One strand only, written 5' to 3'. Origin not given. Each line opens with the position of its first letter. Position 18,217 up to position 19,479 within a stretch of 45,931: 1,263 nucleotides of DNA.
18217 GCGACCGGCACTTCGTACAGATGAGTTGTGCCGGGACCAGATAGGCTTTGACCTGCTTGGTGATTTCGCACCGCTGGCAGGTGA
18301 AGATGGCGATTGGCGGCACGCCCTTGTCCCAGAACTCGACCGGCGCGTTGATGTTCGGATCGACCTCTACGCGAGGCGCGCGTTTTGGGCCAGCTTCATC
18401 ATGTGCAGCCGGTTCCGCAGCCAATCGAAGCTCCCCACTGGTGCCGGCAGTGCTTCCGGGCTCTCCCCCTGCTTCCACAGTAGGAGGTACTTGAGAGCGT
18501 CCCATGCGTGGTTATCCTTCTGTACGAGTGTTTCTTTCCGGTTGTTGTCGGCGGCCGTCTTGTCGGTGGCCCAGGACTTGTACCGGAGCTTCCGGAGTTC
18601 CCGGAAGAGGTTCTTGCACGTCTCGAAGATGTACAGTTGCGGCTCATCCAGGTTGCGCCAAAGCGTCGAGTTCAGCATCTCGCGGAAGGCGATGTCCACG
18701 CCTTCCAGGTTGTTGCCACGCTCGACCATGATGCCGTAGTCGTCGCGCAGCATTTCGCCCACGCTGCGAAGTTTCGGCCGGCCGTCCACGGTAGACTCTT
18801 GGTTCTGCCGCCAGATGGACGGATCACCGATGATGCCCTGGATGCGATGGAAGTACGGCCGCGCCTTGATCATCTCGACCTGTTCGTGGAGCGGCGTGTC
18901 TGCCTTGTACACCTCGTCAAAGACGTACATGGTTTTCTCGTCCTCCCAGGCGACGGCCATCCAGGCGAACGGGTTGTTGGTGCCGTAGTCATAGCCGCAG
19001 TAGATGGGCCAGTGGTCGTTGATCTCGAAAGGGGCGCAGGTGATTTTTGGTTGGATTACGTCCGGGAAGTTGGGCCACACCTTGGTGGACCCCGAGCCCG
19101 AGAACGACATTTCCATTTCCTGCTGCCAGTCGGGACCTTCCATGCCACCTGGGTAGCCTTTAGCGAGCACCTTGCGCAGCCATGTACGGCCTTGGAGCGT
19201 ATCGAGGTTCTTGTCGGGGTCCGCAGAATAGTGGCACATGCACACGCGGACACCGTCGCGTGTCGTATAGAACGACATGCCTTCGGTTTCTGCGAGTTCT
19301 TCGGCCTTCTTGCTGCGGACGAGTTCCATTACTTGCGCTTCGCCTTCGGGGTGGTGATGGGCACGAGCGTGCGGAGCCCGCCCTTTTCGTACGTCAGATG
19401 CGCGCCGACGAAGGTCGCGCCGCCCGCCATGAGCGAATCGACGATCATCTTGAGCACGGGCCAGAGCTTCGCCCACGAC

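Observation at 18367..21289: Large terminase gene split into ATPase and nuclease genes by a two-gene cassette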

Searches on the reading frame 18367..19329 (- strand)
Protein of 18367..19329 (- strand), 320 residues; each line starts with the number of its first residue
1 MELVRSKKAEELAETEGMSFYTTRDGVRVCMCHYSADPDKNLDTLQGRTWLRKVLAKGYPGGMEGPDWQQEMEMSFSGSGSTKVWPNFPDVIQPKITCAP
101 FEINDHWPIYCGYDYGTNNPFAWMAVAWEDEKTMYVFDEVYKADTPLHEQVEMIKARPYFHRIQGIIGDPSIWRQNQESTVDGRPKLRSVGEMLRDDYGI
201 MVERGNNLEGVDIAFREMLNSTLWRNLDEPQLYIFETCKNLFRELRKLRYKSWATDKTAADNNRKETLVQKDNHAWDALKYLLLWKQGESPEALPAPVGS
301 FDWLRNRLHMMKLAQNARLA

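Call 5: search_protein_families(library=pfam, proteins=[window:18367-19329:-], max_evalue=1)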
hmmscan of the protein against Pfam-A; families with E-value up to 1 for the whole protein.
window:18367-19329:- (320 aa): 1 family
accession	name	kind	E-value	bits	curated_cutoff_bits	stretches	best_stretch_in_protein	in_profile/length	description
PF17288.8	Terminase_3C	-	0.051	14.4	26.7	1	235-282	110-152/155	Terminase RNAseH like domain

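Call 6: search_protein_families(library=phrogs, proteins=[window:18367-19329:-], max_evalue=0.1)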
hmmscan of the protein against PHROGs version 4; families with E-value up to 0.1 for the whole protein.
window:18367-19329:- (320 aa): 4 families
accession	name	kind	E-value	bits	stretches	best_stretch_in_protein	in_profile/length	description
phrog_5653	-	head and packaging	1.1e-14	55.6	1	93-283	16-177/199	terminase large subunit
phrog_2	-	head and packaging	3e-10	40.5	1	62-284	440-590/807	terminase large subunit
phrog_10250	-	head and packaging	5.6e-08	33.8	1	70-283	12-212/228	terminase large subunit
phrog_6672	-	head and packaging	1.3e-07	32.3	1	231-283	79-126/145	terminase large subunit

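Call 8: search_dna_similar(query=window:18367-19329:-, collection=phages, mode=protein, max_rows=30)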
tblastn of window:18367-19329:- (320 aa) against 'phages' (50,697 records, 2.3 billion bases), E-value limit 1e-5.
Records with a match: 162; places in all: 164; records where one place covers at least 80% of the query: 0.
Best place of each record, by identity: <60% 162.
By first word of the organism name: Pseudomonas 87; Arthrobacter 44; Vibrio 15; Bacteriophage 3; Paenibacillus 2; Microbacterium 2; Xanthomonas 2; Bruynoghevirus 2; Pantoea 1; Cellulosimicrobium 1; and 3 more.
By host as written in the record: Pseudomonas aeruginosa 37; Arthrobacter sp. ATCC 21022 31; Pseudomonas aeruginosa PAO1 16; - 15; Arthrobacter globiformis B-2979 10; Pseudomonas sp. 5; Pseudomonas aeruginosa strain PAO1 deltafliF 4; Vibrio parahaemolyticus 4; and 35 more.
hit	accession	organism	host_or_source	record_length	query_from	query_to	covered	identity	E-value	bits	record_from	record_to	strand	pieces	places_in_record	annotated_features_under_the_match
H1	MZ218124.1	Paenibacillus phage SV21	Paenibacillus larvae SV21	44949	33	283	78%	26.3%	1e-7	59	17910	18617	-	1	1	terminase large subunit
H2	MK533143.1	Paenibacillus phage vB_PlaP_API480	Paenibacillus larvae Pl02-27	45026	33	283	78%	26.3%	2e-7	59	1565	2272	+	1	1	terminase large subunit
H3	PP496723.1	Pantoea bacteriophage TacPo2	Pantoea agglomerans TAC4.III.94.1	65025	66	284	68%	27.0%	5e-7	57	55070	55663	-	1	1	hypothetical protein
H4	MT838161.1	Bacteriophage sp.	human fecal samples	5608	75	296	69%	25.9%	2e-7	59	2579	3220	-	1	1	record has no annotation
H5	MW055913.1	Arthrobacter phage Wollypog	Arthrobacter globiformis B-2979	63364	61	284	70%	24.7%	2e-8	62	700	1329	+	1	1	1: terminase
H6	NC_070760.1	Arthrobacter phage Wollypog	Arthrobacter globiformis B-2979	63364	61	284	70%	24.7%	2e-8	62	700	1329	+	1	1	1: terminase large subunit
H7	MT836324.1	Bacteriophage sp.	human fecal samples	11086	75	297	70%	24.0%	4e-6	54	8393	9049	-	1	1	record has no annotation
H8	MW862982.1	Arthrobacter phage Sicarius2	Arthrobacter globiformis B-2979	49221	88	282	61%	27.4%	1e-6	56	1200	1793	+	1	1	2: terminase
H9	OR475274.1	Arthrobacter phage Wyborn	Arthrobacter globiformis NRRL B-2880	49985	88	282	61%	27.4%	1e-6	56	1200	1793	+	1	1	2: terminase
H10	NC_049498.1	Arthrobacter phage Abba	Arthrobacter globiformis B-2979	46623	88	283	61%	26.9%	7e-7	57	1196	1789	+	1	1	2: terminase large subunit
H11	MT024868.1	Arthrobacter phage Abba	Arthrobacter globiformis B-2979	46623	88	283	61%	26.9%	7e-7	57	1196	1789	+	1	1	2: terminase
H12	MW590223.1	Cellulosimicrobium phage DS1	Cellulosimicrobium sp.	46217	107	292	58%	28.0%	8e-9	63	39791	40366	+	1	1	hypothetical protein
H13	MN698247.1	Pelagibacter phage HTVC115P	Candidatus Pelagibacter sp. HTCC7211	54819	97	284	59%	27.3%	8e-7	57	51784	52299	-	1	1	terminase large subunit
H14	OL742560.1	Arthrobacter phage Lilmac1015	Arthrobacter globiformis B-2979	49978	111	291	57%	28.4%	5e-7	57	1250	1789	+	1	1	2: terminase large subunit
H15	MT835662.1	Bacteriophage sp.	human fecal samples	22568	99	299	63%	25.4%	9e-6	53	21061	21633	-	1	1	record has no annotation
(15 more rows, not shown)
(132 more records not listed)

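Call 9: find_homologous_proteins(query=window:18367-19329:-, max_evalue=0.00001)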
Query window:18367-19329:- (320 aa): 16 proteins with E <= 0.00001 among 605 candidates.
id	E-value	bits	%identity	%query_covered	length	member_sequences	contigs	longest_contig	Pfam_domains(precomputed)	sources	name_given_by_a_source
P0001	1.6e-216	735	95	100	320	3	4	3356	-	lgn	-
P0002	4.0e-123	428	60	96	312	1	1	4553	-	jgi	jgi:hypothetical protein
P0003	1.5e-115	404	56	100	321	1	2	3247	-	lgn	-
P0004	1.1e-114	401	55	96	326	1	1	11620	-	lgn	-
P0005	7.9e-108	378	55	96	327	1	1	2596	-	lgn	-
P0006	1.5e-104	367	52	94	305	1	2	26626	-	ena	-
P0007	1.6e-102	361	48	98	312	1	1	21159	-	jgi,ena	-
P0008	5.2e-99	349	49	95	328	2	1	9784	-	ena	-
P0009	3.4e-82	294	46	95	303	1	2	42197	-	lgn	-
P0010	3.8e-70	254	42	93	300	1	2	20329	-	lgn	-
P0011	1.4e-39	154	34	80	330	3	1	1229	-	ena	-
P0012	5.5e-29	119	32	90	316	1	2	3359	-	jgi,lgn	-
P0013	1.2e-27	115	31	91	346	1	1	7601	-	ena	-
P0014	5.0e-27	113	29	95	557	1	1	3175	-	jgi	-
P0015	9.3e-26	108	33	88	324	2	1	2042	-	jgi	jgi:hypothetical protein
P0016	8.3e-22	95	29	96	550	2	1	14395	-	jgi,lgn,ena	-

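Call 11: find_encoding_contigs(protein=P0009, flank=6000, max_places=2)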
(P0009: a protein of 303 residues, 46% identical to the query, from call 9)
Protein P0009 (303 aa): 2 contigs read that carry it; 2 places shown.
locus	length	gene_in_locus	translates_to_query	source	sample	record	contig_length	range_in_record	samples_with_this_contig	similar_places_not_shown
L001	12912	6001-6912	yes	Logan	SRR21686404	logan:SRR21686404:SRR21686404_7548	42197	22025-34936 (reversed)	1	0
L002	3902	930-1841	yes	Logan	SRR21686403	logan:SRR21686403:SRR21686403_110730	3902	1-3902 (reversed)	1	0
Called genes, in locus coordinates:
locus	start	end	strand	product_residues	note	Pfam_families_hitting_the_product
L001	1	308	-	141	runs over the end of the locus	-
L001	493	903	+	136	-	-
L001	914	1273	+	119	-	-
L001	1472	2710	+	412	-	-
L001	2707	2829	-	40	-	-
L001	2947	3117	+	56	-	-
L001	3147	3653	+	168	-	PF00436:SSB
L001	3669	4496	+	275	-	-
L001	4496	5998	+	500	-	-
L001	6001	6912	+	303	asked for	-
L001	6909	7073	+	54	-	-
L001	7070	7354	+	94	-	-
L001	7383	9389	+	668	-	-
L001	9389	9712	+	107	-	PF09723:Zn_ribbon_8 (weak)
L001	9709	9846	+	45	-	-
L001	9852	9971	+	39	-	-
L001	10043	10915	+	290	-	-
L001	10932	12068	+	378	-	-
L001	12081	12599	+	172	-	-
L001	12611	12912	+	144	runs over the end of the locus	-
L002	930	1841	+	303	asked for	-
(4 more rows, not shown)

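Call 12: find_encoding_contigs(protein=P0006, flank=6000, max_places=2)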
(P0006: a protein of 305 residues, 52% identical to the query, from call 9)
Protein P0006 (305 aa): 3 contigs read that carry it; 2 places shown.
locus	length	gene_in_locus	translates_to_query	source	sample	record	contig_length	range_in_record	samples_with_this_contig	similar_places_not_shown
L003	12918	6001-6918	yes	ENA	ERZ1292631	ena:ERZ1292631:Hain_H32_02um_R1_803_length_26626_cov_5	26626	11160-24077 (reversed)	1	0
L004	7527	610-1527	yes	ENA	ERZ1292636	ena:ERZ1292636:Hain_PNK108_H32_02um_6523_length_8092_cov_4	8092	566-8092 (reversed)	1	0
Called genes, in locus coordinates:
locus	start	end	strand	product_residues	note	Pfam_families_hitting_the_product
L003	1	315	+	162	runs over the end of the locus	-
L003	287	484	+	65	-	-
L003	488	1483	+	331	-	-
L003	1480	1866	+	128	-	-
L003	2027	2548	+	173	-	PF01510:Amidase_2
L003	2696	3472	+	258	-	-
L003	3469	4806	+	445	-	-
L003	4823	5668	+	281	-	-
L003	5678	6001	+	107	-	-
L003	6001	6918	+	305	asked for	-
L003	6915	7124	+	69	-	-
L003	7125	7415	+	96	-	-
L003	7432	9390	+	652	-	PF16510:P22_portal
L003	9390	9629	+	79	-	-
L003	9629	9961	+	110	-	-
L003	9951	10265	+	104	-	-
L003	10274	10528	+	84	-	PF20106:DUF6496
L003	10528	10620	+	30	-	-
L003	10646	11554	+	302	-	-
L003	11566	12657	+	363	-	-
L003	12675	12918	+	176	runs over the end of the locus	-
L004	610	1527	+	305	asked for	-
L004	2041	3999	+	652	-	PF16510:P22_portal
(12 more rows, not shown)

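Call 13: find_encoding_contigs(protein=P0007, flank=6000, max_places=2)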
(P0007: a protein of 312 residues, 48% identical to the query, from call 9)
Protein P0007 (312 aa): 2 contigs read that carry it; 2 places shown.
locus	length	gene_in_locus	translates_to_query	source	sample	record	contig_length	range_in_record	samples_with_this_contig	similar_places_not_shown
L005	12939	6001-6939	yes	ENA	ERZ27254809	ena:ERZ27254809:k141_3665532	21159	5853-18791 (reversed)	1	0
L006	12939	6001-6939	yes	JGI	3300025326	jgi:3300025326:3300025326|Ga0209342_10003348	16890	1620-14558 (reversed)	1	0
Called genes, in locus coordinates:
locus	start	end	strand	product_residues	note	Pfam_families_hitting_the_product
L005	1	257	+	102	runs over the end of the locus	-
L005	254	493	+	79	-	-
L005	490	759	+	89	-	-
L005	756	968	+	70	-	-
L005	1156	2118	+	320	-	-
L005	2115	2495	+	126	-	PF02481:DNA_processg_A (faint), PF10686:YAcAr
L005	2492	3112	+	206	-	PF01510:Amidase_2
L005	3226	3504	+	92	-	PF13560:HTH_31, PF01381:HTH_3 (weak)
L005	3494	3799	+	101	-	-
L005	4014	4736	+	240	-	-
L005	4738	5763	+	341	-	-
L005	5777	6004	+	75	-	-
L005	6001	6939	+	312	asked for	-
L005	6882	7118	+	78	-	-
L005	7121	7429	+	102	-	-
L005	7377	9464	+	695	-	-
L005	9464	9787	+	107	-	-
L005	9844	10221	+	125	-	-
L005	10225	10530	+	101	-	-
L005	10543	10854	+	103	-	-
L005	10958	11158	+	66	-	-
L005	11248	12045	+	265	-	-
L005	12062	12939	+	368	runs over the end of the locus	-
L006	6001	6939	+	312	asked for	-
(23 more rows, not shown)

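Call 14: find_encoding_contigs(protein=P0010, flank=6000, max_places=1)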
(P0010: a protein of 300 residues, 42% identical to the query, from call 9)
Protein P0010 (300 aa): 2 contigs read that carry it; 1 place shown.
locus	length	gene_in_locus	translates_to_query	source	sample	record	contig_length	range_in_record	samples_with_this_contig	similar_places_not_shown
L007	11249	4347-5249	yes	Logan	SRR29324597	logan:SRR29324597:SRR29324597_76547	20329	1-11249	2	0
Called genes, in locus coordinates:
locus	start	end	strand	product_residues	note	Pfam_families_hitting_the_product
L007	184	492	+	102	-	PF04545:Sigma70_r4 (faint), PF13560:HTH_31 (faint), PF13404:HTH_AsnC-type (faint), PF13412:HTH_24 (faint)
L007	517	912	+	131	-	PF00436:SSB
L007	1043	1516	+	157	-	PF08291:Peptidase_M15_3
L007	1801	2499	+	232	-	-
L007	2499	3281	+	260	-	-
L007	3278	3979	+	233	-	-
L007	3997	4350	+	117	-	-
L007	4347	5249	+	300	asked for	-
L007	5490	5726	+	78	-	-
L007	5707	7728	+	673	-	PF23899:SU10_portal, PF16510:P22_portal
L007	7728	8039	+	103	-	PF09723:Zn_ribbon_8 (weak)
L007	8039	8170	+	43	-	-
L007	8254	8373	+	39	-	-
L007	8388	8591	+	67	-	-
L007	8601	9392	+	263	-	-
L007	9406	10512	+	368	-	-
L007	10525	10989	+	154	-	-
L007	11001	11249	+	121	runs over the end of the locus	-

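Call 15: find_encoding_contigs(protein=P0004, flank=6000, max_places=1)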
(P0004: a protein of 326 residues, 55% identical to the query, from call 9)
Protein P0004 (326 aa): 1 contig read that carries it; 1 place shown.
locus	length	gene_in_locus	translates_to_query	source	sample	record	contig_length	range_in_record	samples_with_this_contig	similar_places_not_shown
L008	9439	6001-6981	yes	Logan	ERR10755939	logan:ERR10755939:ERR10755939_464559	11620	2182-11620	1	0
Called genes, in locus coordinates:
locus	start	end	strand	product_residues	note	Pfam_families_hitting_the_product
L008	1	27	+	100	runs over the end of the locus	-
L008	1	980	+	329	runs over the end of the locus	-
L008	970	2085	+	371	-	-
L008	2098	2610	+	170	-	-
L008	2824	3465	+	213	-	PF00436:SSB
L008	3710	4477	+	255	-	-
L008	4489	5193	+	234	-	-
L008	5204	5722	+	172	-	-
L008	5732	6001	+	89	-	-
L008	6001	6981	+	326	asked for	-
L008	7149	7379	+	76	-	-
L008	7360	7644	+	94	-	-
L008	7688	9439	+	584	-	?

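Call 16: find_encoding_contigs(protein=P0008, flank=6000, max_places=1)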
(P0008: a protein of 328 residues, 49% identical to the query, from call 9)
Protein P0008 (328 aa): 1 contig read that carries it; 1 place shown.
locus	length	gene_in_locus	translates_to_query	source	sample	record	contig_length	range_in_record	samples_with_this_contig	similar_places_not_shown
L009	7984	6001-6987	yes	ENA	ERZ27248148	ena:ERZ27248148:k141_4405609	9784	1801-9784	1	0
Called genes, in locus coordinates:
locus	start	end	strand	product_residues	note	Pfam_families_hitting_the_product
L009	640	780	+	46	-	-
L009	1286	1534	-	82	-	-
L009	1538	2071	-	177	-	-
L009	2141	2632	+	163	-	-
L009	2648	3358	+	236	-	-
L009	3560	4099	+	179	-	PF00436:SSB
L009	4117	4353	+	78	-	-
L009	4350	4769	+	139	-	-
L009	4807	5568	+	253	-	-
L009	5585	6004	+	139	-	-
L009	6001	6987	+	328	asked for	-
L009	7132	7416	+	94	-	-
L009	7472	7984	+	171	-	?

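Call 17: find_encoding_contigs(protein=P0013, flank=6000, max_places=1)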
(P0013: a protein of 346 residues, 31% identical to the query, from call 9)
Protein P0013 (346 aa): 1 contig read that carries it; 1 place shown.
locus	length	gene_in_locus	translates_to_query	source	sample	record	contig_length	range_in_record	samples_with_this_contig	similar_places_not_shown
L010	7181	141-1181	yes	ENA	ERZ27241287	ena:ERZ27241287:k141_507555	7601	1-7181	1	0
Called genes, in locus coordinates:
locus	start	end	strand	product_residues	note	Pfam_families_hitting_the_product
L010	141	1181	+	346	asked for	-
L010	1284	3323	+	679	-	-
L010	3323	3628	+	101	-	PF09723:Zn_ribbon_8 (weak)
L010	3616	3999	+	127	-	-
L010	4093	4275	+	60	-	-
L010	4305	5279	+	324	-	-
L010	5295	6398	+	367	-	-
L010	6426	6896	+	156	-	-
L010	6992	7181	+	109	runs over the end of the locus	-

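Call 18: find_encoding_contigs(protein=P0016, flank=6000, max_places=1)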
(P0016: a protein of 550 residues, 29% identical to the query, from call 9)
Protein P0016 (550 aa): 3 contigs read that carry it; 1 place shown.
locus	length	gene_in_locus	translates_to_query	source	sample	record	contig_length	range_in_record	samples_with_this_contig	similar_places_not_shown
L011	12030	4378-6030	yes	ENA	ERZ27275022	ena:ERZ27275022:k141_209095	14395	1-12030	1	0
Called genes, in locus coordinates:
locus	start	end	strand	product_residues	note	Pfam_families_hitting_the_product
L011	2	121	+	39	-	?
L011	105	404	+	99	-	-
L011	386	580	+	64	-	-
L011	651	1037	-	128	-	-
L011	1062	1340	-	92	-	-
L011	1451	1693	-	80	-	-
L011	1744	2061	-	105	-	-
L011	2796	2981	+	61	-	-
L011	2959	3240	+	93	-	-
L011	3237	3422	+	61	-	-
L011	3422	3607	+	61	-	-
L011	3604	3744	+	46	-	-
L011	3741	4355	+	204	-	-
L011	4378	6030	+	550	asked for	-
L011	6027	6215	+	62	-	-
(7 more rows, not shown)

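Call 23: search_solved_structures(query=P0016, max_evalue=1, show_alignments=2)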
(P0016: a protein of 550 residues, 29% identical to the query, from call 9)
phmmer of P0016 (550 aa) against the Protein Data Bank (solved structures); distinct sequences matched with E-value up to 1: 4.
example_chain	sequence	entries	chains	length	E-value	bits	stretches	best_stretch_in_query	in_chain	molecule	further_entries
3ezk_A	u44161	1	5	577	0.0069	18.1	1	144-209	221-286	DNA packaging protein Gp17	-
2o0h_A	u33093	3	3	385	0.024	16.3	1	144-209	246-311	DNA packaging protein Gp17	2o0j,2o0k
3cpe_A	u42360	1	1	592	0.064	14.9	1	144-209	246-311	DNA packaging protein Gp17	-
3ef6_A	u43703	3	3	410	0.31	12.6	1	136-209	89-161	Toluene 1,2-dioxygenase system ferredoxin--NAD(+) reductase | TodA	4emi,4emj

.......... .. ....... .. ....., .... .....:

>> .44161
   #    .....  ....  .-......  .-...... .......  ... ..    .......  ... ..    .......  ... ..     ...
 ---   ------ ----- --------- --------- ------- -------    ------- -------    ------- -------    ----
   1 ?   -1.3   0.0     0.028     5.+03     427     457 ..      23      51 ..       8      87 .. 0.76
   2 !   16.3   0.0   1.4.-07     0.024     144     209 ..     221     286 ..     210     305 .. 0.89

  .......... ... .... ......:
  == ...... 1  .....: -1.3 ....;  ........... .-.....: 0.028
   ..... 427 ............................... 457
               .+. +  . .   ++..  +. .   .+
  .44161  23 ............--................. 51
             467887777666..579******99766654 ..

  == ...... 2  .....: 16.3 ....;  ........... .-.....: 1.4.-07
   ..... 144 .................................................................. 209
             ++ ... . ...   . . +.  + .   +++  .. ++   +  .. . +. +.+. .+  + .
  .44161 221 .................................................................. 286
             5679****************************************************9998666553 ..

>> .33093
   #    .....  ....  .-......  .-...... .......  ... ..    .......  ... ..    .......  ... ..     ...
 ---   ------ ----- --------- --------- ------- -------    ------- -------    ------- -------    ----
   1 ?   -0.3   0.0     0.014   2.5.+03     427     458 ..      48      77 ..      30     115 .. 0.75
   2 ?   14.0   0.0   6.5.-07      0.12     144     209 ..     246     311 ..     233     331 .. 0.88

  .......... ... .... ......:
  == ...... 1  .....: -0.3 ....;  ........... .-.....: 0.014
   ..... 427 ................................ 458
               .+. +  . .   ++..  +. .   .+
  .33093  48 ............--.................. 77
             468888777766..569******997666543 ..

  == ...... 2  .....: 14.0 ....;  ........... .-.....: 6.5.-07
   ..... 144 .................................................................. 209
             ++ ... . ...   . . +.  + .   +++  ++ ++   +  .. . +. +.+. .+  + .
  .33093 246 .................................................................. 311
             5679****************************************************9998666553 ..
